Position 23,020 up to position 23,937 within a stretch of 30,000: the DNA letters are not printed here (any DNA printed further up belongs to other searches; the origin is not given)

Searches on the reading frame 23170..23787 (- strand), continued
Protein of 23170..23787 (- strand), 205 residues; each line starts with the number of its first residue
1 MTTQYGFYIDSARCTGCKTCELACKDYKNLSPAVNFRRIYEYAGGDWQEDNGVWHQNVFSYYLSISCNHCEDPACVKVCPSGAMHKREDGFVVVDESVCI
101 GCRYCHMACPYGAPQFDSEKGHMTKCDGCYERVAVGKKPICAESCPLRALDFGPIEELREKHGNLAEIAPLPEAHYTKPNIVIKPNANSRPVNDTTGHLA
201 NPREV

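Call 45: fold_search(model_id=the predicted structure, library=pdb)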
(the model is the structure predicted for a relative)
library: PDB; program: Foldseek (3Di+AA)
matches with E <= 10: 361; with E <= 0.001: 0
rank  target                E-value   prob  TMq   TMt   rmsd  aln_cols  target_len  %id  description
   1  1ukf                  5.1e-02  0.41  0.23  0.24  10.1       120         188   14  Crystal Structure of Pseudomonas Avirulence Protein AvrPphB (released 2003-12-09)
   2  4f8c_C                1.8e-01  0.06  0.14  0.12  15.3       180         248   12  Structure of the Cif:Nedd8 complex - Yersinia pseudotuberculosis Cycle Inhibiting Factor in complex with human Nedd8 (released 2012-06-20)
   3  2j7q_C                2.8e-01  0.13  0.23  0.20   9.0       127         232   12  Crystal structure of the ubiquitin-specific protease encoded by murine cytomegalovirus tegument protein M48 in complex (released 2007-03-20)
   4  5yti                  3.6e-01  0.02  0.14  0.10  16.8       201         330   12  Crystal structure of flagellar hook associated protein-3 (HAP-3: Q5ZW61_LEGPH) from Legionella pneumophila (released 2018-01-17)
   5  3efy_B                4.1e-01  0.12  0.25  0.26   9.3       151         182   12  Structure of the Cyclomodulin Cif from Pathogenic Escherichia coli (released 2008-10-28)
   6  3efy_A                4.4e-01  0.03  0.14  0.14  15.5       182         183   11  Structure of the Cyclomodulin Cif from Pathogenic Escherichia coli (released 2008-10-28)
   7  8s9p_A                5.6e-01  0.02  0.10  0.11  12.6        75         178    7  1:1:1 agrin/LRP4/MuSK complex (released 2023-05-17)
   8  6ls9_A                6.4e-01  0.06  0.15  0.13   7.7        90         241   11  Crystal structure of bovine herpesvirus 1 glycoprotein D (released 2020-06-17)
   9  6lsa_C                7.7e-01  0.07  0.16  0.14   8.1        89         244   11  Complex structure of bovine herpesvirus 1 glycoprotein D and bovine nectin-1 IgV (released 2020-06-17)
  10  6qby_A                7.7e-01  0.06  0.18  0.15  11.0       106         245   20  Crystal structure of VASH 2 in complex with SVBP (released 2019-04-24)
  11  6u1e_A                7.7e-01  0.06  0.13  0.08  12.6        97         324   10  Thermus thermophilus D-alanine-D-alanine ligase in complex with ATP, D-alanine-D-alanine, Mg2+ and Rb+ (released 2020-05-06)
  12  6jze_A                7.7e-01  0.03  0.14  0.12  17.5       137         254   15  Crystal structure of VASH2-SVBP complex with the magic triangle I3C (released 2019-08-07)
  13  3eit_A                8.2e-01  0.03  0.14  0.13  15.7       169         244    8  the 2.6 angstrom crystal structure of CHBP, the Cif Homologue from Burkholderia pseudomallei (released 2009-02-03)
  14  6ls9_B                8.8e-01  0.06  0.16  0.14  11.2       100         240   10  Crystal structure of bovine herpesvirus 1 glycoprotein D (released 2020-06-17)
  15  7zc9_A                8.8e-01  0.02  0.10  0.11  12.5        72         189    8  Human Pikachurin/EGFLAM C-terminal Laminin-G domain (LG3) (released 2023-07-19)
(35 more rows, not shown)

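Call 47: search_protein_families(library=pfam, max_evalue=0.01, proteins=[P0216, P0255, P0263, P0280, P0319, P0209, P0214, P0287, P0308, P0212])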
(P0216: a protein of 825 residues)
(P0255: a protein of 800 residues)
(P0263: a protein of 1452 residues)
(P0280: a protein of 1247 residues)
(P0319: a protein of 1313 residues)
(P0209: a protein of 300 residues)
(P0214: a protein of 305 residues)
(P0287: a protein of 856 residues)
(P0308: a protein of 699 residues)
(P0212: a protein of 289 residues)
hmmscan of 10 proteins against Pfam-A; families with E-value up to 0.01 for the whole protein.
P0216 (825 aa): 0 families

P0255 (800 aa): 0 families

P0263 (1452 aa): 4 families
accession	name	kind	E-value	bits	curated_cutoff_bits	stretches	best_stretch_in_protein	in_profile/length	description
PF05593.20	RHS_repeat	-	4.5e-26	91.1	22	1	736-760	3-27/38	RHS Repeat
PF20148.4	DUF6531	-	7.5e-17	61.9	24.1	1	70-147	1-74/74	Domain of unknown function (DUF6531)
PF03527.20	RHS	-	2.2e-13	50.2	27.9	1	1203-1237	1-35/38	RHS protein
PF24085.1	DUF7370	-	0.0066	17.2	27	0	595-654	60-117/124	Family of unknown function (DUF7370)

P0280 (1247 aa): 2 families
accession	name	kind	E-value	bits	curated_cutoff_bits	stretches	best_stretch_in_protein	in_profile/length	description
PF05593.20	RHS_repeat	-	5.2e-64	212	22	11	804-842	1-38/38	RHS Repeat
PF20148.4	DUF6531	-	1.7e-14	54.3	24.1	1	72-143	2-72/74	Domain of unknown function (DUF6531)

P0319 (1313 aa): 2 families
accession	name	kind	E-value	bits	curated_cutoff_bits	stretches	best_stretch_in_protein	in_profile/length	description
PF05593.20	RHS_repeat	-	8.3e-32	109.4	22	3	631-666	1-35/38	RHS Repeat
PF25023.1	TEN_YD-shell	-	4e-23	81.9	50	2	608-1177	319-894/909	Teneurin YD-shell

P0209 (300 aa): 1 family
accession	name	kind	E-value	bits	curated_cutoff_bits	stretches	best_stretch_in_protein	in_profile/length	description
PF05488.18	PAAR_motif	-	3.4e-11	43.6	27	1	10-69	2-59/70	PAAR motif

P0214 (305 aa): 1 family
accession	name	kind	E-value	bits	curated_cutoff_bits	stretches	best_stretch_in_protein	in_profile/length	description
PF05488.18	PAAR_motif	-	6.5e-25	87.6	27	1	13-84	1-69/70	PAAR motif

P0287 (856 aa): 2 families
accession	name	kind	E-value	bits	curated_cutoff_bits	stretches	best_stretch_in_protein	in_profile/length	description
PF25023.1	TEN_YD-shell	-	2.6e-19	69.3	50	1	403-695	604-891/909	Teneurin YD-shell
PF05593.20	RHS_repeat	-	4.1e-19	68.9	22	3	124-158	1-35/38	RHS Repeat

P0308 (699 aa): 1 family
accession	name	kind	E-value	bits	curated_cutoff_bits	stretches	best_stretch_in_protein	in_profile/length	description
PF05593.20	RHS_repeat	-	3.7e-60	199.7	22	12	66-102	1-37/38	RHS Repeat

P0212 (289 aa): 1 family
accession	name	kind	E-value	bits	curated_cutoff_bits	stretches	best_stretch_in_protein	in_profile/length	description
PF05488.18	PAAR_motif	-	1.1e-23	83.7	27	1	13-84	1-70/70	PAAR motif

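Call 49: search_solved_structures(query=A2, max_evalue=10, show_alignments=2)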
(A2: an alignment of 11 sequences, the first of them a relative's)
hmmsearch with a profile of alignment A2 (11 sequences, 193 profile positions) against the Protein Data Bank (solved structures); distinct sequences matched with E-value up to 10: 1.
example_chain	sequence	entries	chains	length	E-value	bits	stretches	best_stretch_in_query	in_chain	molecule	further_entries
8rg3_A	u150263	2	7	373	1.2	11.5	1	82-105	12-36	Glycoside-hydrolase family GH114 TIM-barrel domain-containing protein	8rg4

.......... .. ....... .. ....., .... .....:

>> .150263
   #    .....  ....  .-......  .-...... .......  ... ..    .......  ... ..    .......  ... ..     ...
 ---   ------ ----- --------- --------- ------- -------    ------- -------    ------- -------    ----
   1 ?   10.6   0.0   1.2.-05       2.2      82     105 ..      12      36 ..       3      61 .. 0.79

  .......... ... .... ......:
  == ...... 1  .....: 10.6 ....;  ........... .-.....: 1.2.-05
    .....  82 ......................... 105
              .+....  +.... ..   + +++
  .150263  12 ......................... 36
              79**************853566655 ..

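Call 51: search_protein_families(library=pfam, alignment_id=A3, max_evalue=0.1)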
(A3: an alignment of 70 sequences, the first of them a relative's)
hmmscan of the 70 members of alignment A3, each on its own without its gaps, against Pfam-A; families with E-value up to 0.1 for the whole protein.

A. member 1, P0002 (197 aa): 1 family
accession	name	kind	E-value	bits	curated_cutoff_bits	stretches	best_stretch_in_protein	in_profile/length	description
PF16705.11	NUDIX_5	-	0.074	13.3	27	1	114-189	89-159/177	NUDIX, or N-terminal NPxY motif-rich, region of KRIT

B. families by the number of members that match (of 70 scanned): 11 families
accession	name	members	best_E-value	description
PF05488.18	PAAR_motif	9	7e-26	PAAR motif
PF03527.20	RHS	8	6.3e-14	RHS protein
PF17780.6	OCRE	3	0.0067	OCRE domain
PF00111.32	Fer2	3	0.017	2Fe-2S iron-sulfur cluster binding domain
PF05593.20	RHS_repeat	2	0.00028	RHS Repeat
PF00140.25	Sigma70_r1_2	2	0.0018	Sigma-70 factor, region 1.2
PF13248.11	Zn_ribbon_3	1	0.022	zinc-ribbon domain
PF10138.15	vWA-TerF-like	1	0.055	vWA found in TerF C terminus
PF02086.21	MethyltransfD12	1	0.056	D12 class N6 adenine-specific DNA methyltransferase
PF16705.11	NUDIX_5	1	0.074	NUDIX, or N-terminal NPxY motif-rich, region of KRIT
PF19469.4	DUF6006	1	0.089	Family of unknown function (DUF6006)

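Call 55: fold_search(model_id=the predicted structure, library=viral)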
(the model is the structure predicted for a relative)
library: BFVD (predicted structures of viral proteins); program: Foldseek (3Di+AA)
matches with E <= 10: 439; with E <= 0.001: 0
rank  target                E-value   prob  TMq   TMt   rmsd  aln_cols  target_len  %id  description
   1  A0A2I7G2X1            2.0e-02  0.13  0.18  0.14  21.6       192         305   14  Putative gp87-like protein [Esparto virus]
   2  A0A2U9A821            4.5e-02  0.63  0.27  0.13   5.7       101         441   19  UL36 [Human herpesvirus 1]
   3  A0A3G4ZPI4            4.8e-02  0.72  0.43  0.24   9.0       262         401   11  Uncharacterized protein [Terrestrivirus sp.]
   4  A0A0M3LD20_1          7.4e-02  0.13  0.21  0.04  17.9       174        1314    9  Large tegument protein [Testudinid alphaherpesvirus 3]
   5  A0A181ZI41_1          8.4e-02  0.30  0.23  0.07   6.7       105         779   20  Deneddylase [Human herpesvirus 1 (strain 17)]
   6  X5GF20                8.4e-02  0.11  0.17  0.17   9.7       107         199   15  PIF-4 [Nilaparvata lugens endogenous nudivirus]
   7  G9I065                1.1e-01  0.08  0.19  0.08  21.1       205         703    8  Baculovirus 19k protein [Helicoverpa zea nudivirus 2]
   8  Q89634                1.2e-01  0.07  0.18  0.11  19.0       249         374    9  Envelope glycoprotein D [Feline herpesvirus 1]
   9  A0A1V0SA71            1.2e-01  0.06  0.16  0.07  19.2       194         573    7  Uncharacterized protein [Catovirus CTV1]
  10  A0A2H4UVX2            1.3e-01  0.28  0.31  0.31   9.8       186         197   11  PPPDE domain-containing protein [Bodo saltans virus]
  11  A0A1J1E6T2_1          1.3e-01  0.25  0.25  0.06  12.2       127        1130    8  (no name in the UniProt tables at hand)
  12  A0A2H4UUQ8            1.4e-01  0.09  0.17  0.12  14.1       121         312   18  Uncharacterized protein [Bodo saltans virus]
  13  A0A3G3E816            1.6e-01  0.08  0.16  0.11  10.5       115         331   14  19K protein [Mauternbach virus]
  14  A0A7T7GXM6            1.7e-01  0.10  0.21  0.08  14.6       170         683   13  (no name in the UniProt tables at hand)
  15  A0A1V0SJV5            1.8e-01  0.08  0.18  0.19  14.6       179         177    9  Uncharacterized protein [Klosneuvirus KNV1]
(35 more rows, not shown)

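Call 65: list_cluster_members(proteins=[P0288, P0321, P0322, P0351, P0345, P0239, P0248, P0285, P0230, P0217])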
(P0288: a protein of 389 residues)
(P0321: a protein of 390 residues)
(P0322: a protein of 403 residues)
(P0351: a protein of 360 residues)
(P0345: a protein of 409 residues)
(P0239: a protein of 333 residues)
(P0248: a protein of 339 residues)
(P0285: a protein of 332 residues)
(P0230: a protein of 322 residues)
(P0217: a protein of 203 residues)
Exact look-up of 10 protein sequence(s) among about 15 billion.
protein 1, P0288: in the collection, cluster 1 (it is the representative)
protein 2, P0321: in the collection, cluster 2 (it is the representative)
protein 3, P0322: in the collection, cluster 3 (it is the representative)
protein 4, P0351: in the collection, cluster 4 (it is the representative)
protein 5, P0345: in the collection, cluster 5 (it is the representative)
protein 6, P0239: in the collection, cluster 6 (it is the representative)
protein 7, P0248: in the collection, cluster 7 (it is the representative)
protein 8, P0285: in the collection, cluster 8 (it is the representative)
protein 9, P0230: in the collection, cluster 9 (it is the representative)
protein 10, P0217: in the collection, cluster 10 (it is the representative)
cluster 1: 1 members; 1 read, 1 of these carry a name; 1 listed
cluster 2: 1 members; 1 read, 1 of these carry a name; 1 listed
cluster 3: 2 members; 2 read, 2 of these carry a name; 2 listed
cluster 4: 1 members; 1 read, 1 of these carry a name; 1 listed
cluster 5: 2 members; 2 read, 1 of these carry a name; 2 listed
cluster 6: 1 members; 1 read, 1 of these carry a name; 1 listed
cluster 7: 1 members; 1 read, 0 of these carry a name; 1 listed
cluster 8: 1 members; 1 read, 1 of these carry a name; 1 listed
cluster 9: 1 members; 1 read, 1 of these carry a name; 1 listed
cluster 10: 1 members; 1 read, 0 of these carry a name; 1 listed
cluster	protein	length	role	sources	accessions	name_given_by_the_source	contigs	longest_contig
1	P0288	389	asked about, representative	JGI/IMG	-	RHS repeat-associated protein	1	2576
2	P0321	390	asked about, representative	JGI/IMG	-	RHS repeat-associated protein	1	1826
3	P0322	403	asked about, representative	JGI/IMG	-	RHS repeat-associated protein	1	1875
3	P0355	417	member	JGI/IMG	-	RHS repeat-associated protein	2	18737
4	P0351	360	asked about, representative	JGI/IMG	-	RHS repeat-associated protein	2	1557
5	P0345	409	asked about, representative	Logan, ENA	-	-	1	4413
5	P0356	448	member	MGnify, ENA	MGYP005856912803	CR=1 FL=1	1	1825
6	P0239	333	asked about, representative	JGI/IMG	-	RHS repeat-associated protein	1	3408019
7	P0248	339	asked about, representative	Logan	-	-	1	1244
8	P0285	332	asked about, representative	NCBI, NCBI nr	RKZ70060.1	MAG: hypothetical protein DRR19_33600 [Candidatus Parabeggiatoa sp. nov. 1] | MAG: hypothetical protein DRR19_33600 [Gammaproteobacteria bacterium]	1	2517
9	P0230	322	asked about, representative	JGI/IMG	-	RHS repeat-associated protein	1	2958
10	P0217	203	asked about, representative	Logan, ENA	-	-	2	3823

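Call 66: find_homologous_proteins(query=A3, max_evalue=0.001)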
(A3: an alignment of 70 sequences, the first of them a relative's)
Query A3 (70 sequences) (197 aa, profile of the alignment): 107 proteins with E <= 0.001 among 8000 candidates.
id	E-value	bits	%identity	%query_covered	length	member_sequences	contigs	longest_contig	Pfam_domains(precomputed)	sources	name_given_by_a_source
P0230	2.7e-66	241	32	72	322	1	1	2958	PF25023.2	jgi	jgi:RHS repeat-associated protein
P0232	3.5e-63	231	31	73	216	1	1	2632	-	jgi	jgi:RHS repeat-associated protein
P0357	4.7e-55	204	31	70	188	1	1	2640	-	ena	-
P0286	1.9e-51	192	28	66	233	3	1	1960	-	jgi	jgi:RHS repeat-associated protein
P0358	1.8e-50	189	31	66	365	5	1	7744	PF05593.20,PF25023.2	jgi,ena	-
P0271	1.4e-49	186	32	62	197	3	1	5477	-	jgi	jgi:hypothetical protein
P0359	3.7e-48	182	26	52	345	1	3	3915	PF25023.2,PF03527.21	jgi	jgi:RHS repeat-associated protein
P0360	7.9e-48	181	24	61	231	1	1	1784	-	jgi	jgi:RHS repeat-associated protein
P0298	1.1e-47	180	26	71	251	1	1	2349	-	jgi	jgi:RHS repeat-associated protein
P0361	1.2e-46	177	24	70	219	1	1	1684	-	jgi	jgi:RHS repeat-associated protein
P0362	2.1e-46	176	26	56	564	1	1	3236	PF05593.20,PF25023.2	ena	-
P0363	8.8e-45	171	23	63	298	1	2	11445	PF25023.2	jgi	jgi:RHS repeat-associated protein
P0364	1.2e-44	170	28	37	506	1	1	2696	PF05593.20,PF25023.2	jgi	-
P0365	3.4e-44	169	25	73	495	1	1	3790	PF05593.20,PF25023.2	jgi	-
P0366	4.7e-44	168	23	60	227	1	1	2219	-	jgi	jgi:hypothetical protein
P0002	5.9e-41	158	100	100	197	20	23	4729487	-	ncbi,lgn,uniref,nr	ncbi:hypothetical protein AB6H26_01965 [Providencia hangzhouensis]|uniref:hypothetical protein n=1 T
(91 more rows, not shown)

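Call 67: find_encoding_contigs(protein=P0148, flank=6000, max_places=4)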
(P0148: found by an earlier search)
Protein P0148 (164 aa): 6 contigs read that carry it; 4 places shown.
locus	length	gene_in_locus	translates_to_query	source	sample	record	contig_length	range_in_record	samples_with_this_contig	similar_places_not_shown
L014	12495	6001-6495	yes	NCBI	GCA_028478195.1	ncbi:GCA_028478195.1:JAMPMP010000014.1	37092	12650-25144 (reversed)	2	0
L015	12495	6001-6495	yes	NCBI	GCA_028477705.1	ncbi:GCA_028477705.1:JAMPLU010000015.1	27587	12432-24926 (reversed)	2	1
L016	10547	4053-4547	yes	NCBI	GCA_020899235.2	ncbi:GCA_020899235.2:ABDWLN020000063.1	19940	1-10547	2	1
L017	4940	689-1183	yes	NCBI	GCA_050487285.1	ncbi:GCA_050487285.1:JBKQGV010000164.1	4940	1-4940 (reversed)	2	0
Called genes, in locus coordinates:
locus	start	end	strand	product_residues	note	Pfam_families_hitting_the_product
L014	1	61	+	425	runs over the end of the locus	PF13495:Phage_int_SAM_4 (faint), PF00589:Phage_integrase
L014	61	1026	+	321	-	PF00589:Phage_integrase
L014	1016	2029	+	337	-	PF02899:Phage_int_SAM_1, PF00589:Phage_integrase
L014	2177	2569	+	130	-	PF06067:DUF932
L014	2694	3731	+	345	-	PF12770:CHAT (weak)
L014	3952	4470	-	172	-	-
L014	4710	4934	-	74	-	-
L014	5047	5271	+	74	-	-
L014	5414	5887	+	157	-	PF05638:T6SS_HCP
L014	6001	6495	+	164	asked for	-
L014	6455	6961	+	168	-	-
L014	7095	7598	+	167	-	-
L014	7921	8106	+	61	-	-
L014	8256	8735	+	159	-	PF05638:T6SS_HCP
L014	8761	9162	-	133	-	PF06836:DUF1240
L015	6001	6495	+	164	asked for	-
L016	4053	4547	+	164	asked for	-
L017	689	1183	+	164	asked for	-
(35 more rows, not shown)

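Call 68: find_encoding_contigs(protein=P0150, flank=6000, max_places=4)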
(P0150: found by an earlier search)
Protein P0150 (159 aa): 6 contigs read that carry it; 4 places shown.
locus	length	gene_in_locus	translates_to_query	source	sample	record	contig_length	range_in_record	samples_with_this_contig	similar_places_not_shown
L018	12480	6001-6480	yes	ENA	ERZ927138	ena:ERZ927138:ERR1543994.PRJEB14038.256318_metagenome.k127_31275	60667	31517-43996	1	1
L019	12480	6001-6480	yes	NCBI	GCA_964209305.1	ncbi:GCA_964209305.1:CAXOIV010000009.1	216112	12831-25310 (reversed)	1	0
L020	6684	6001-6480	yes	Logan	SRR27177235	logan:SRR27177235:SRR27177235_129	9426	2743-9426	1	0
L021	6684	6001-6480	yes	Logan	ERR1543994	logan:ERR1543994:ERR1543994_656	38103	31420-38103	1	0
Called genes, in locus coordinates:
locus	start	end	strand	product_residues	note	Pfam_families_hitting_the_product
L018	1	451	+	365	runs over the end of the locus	PF03739:LptF_LptG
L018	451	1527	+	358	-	PF03739:LptF_LptG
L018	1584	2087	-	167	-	-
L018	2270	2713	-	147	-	-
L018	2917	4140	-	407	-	PF00144:Beta-lactamase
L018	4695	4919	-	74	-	-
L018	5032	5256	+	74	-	-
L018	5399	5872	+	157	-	PF05638:T6SS_HCP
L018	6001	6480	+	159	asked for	-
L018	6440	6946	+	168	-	-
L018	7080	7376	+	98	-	-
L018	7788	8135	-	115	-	-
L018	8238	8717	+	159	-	PF05638:T6SS_HCP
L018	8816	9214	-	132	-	PF06836:DUF1240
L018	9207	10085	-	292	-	-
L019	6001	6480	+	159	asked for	-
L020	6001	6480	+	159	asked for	-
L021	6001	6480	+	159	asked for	-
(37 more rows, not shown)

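Call 77: search_dna_similar(query=P0002, collection=plasmids, mode=protein, max_evalue=0.001, max_rows=10)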
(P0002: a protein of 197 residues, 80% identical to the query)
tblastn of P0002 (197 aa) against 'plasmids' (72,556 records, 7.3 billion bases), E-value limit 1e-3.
Records with a match: 34; places in all: 34; records where one place covers at least 80% of the query: 34.
Best place of each record, by identity: <60% 34.
By first word of the organism name: Proteus 15; Providencia 9; Escherichia 8; Moellerella 2.
By predicted mobility (MOB-suite, as given by PLSDB): conjugative 31; mobilizable 2; non-mobilizable 1.
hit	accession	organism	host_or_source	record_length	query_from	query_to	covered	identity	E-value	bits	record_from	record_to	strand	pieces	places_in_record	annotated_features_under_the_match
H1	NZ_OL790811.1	Proteus mirabilis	-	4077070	1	176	89%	48.3%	2e-50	181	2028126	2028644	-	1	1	none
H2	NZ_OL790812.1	Proteus mirabilis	-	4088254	1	176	89%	48.3%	2e-50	181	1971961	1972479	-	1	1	none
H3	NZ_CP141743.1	Providencia rettgeri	-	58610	3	180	90%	40.5%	4e-37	143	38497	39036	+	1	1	hypothetical protein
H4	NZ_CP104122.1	Proteus vulgaris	Bos taurus,rectoanal junction ...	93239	3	180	90%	40.5%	4e-37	143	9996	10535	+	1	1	hypothetical protein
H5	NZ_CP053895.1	Proteus mirabilis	Chicken,intestines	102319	3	180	90%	40.5%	4e-37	143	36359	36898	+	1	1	hypothetical protein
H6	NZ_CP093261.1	Moellerella wisconsensis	whole organism,Food: Wild boar meat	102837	3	180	90%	40.5%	4e-37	143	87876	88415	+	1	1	hypothetical protein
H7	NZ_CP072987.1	Escherichia coli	pure culture,parent strain CV601 ...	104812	3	180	90%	40.5%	4e-37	143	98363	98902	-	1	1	hypothetical protein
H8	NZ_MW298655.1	Escherichia coli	-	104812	3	180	90%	40.5%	4e-37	143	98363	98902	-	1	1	hypothetical protein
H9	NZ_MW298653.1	Escherichia coli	-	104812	3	180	90%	40.5%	4e-37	143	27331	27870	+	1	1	hypothetical protein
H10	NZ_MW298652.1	Escherichia coli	-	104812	3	180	90%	40.5%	4e-37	143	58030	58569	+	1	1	hypothetical protein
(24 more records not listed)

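Call 79: get_annotated_region(hit=H5, flank=5000)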
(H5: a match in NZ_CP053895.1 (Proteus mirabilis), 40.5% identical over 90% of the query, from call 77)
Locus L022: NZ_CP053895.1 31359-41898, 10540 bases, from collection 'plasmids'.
description: Proteus mirabilis strain JPM24 plasmid pJPM24, complete sequence
organism: Proteus mirabilis (NCBI taxid 584)
taxonomy: Bacteria; Pseudomonadota; Gammaproteobacteria; Enterobacterales; Morganellaceae; Proteus; Proteus mirabilis
host: -; source: Chicken,intestines; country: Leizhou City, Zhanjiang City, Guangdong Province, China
typing (MOB-suite, as given by PLSDB): conjugative; replicon rep_cluster_1506; relaxase MOBH; mating-pair formation MPF_F
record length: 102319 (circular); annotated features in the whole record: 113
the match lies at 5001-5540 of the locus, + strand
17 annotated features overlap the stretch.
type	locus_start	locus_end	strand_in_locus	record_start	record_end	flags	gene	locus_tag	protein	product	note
CDS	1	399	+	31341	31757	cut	umuD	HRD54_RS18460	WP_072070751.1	translesion error-prone DNA polymerase V autoproteolytic subunit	-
CDS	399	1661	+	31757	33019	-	umuC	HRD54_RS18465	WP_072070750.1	translesion error-prone DNA polymerase V subunit UmuC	GO:0006281 - DNA repair [Evidence IEA]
CDS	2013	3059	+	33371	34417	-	-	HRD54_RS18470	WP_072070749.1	ParB/RepB/Spo0J family partition protein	-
CDS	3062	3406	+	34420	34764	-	ssb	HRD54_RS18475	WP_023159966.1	single-stranded DNA-binding protein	GO:0006310 - DNA recombination [Evidence IEA]; GO:0006281 - DNA repair [Evidence IEA]; GO:0006260 - DNA replication ...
CDS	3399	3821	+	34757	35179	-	-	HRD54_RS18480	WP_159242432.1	hypothetical protein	-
CDS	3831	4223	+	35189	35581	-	-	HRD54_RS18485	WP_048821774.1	hypothetical protein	-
CDS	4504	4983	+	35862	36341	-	-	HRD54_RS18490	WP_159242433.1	Hcp family type VI secretion system effector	GO:0033103 - protein secretion by the type VI secretion system [Evidence IEA]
CDS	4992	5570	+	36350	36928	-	-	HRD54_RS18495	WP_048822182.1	hypothetical protein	-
CDS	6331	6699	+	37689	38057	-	-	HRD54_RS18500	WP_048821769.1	hypothetical protein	-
CDS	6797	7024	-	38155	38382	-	-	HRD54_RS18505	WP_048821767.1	plasmid partition protein ParG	-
CDS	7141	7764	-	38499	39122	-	-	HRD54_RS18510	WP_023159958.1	AAA family ATPase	-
CDS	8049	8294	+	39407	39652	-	-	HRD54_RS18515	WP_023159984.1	AbrB/MazE/SpoVT family DNA-binding domain-containing protein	-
CDS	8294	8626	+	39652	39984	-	mazF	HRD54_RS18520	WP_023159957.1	endoribonuclease MazF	-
CDS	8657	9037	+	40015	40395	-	-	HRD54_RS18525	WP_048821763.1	hypothetical protein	-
CDS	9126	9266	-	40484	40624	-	-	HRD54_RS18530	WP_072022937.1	Hok/Gef family protein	-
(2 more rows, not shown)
